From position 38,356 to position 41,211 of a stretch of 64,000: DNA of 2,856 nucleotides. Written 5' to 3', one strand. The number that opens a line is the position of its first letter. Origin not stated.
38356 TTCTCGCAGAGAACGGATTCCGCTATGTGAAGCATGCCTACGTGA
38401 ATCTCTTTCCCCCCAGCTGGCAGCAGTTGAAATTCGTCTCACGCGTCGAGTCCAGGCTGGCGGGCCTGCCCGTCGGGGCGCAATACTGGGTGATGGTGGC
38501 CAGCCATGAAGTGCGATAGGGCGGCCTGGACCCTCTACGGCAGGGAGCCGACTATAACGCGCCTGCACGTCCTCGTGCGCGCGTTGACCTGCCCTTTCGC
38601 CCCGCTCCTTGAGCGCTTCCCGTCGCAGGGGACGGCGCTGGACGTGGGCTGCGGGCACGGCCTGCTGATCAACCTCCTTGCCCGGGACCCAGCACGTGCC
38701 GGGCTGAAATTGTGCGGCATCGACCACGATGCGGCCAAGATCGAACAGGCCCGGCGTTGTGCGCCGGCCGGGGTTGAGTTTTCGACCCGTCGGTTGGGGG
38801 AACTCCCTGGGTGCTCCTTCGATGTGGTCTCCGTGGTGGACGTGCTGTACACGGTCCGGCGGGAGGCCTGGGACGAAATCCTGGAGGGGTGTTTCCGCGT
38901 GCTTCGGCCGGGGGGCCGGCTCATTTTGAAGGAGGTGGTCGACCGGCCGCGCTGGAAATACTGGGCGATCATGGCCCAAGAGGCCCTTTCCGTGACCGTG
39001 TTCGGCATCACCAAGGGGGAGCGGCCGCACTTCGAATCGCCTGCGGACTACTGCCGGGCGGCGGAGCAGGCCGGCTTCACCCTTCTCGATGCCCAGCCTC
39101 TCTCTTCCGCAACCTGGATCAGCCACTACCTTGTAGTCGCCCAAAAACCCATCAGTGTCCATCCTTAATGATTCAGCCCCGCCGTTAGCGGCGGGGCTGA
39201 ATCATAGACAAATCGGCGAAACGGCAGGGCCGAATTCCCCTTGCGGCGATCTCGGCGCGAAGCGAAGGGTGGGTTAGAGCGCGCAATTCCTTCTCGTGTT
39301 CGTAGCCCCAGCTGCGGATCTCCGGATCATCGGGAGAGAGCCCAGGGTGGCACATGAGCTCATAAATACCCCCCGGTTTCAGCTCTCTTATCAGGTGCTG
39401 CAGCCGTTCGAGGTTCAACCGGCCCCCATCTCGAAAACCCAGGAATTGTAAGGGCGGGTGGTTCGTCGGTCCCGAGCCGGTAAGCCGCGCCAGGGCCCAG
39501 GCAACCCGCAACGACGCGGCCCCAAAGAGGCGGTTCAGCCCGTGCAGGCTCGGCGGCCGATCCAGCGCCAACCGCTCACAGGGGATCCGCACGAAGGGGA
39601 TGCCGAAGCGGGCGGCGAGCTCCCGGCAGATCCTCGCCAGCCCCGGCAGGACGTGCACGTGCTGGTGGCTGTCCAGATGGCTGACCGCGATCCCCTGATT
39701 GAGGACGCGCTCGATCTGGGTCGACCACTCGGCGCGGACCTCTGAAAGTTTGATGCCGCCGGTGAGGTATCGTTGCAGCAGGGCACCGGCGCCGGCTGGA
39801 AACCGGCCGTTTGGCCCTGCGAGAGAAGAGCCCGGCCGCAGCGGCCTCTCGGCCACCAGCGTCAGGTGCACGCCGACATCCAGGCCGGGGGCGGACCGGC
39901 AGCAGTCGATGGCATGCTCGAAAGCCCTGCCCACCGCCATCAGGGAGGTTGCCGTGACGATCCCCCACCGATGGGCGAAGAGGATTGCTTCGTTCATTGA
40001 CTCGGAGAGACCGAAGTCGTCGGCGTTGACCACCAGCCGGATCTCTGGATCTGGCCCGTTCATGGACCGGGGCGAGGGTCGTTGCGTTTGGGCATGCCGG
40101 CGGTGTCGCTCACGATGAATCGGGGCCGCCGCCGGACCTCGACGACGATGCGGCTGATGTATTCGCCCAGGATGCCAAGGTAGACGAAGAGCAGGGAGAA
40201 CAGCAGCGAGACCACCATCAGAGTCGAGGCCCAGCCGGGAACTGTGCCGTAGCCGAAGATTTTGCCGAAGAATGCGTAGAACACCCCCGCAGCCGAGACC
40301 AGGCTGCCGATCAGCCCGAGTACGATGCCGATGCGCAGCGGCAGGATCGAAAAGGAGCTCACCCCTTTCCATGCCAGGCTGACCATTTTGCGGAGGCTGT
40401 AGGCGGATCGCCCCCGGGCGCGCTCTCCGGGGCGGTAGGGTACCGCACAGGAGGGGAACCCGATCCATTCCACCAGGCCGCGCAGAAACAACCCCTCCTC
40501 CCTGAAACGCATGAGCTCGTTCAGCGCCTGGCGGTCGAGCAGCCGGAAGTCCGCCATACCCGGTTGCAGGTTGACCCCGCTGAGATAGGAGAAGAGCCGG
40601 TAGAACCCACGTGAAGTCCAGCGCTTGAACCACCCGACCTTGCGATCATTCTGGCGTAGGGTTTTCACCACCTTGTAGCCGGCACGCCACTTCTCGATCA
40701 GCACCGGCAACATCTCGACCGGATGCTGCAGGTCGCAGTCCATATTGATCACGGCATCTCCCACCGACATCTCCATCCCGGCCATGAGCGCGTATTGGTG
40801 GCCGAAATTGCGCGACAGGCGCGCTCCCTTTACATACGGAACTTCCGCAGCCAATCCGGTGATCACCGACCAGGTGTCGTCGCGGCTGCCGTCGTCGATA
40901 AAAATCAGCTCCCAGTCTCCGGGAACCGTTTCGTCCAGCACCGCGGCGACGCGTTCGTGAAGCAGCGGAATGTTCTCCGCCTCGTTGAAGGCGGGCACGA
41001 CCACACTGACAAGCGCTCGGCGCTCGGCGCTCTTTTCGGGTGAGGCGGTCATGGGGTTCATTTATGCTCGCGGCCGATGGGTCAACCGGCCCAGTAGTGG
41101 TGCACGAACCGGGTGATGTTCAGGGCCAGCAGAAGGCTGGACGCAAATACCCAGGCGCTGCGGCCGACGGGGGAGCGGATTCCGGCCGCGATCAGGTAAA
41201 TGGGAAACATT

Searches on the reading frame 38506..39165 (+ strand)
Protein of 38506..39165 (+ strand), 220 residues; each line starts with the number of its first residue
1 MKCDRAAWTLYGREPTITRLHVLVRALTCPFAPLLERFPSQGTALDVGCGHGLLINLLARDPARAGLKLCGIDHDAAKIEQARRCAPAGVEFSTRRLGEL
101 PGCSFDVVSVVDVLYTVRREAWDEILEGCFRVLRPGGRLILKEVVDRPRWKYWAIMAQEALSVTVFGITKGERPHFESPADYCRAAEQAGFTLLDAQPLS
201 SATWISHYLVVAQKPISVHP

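Call 41: search_protein_families(library=ncbifam, proteins=[window:38506-39165:+], max_evalue=1e-10)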
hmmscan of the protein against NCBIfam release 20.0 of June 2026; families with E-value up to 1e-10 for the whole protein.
window:38506-39165:+ (220 aa): 2 families
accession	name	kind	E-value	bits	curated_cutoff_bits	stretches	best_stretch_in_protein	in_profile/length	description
NF045667.1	MTase_DVU1556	equivalog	2e-12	47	155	1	37-149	19-127/213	DVU_1556 family methyltransferase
NF043040.1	corrin_prot_MT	hypoth_equivalog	1e-11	44.7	180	1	39-161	39-168/216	corrinoid protein-associated methyltransferase CpaM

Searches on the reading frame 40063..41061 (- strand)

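Call 41: search_protein_families(library=ncbifam, proteins=[window:40063-41061:-], max_evalue=1e-10)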
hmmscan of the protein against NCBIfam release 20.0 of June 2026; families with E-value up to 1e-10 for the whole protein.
window:40063-41061:- (333 aa): 3 families
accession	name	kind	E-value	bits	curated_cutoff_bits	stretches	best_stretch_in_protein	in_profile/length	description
NF047588.1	GlcsyltransPgfSStrep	equivalog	1.8e-69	234.3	500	1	18-320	3-305/308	glycosyltransferase PgfS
NF007986.1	PRK10714.1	equivalog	8.6e-47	159.7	529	1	17-319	7-310/316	undecaprenyl-phosphate 4-deoxy-4-formamido-L-arabinose transferase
TIGR03937.1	PgaC_IcaA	equivalog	1.6e-13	50.4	422.3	1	9-111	38-136/407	poly-beta-1,6-N-acetyl-D-glucosamine synthase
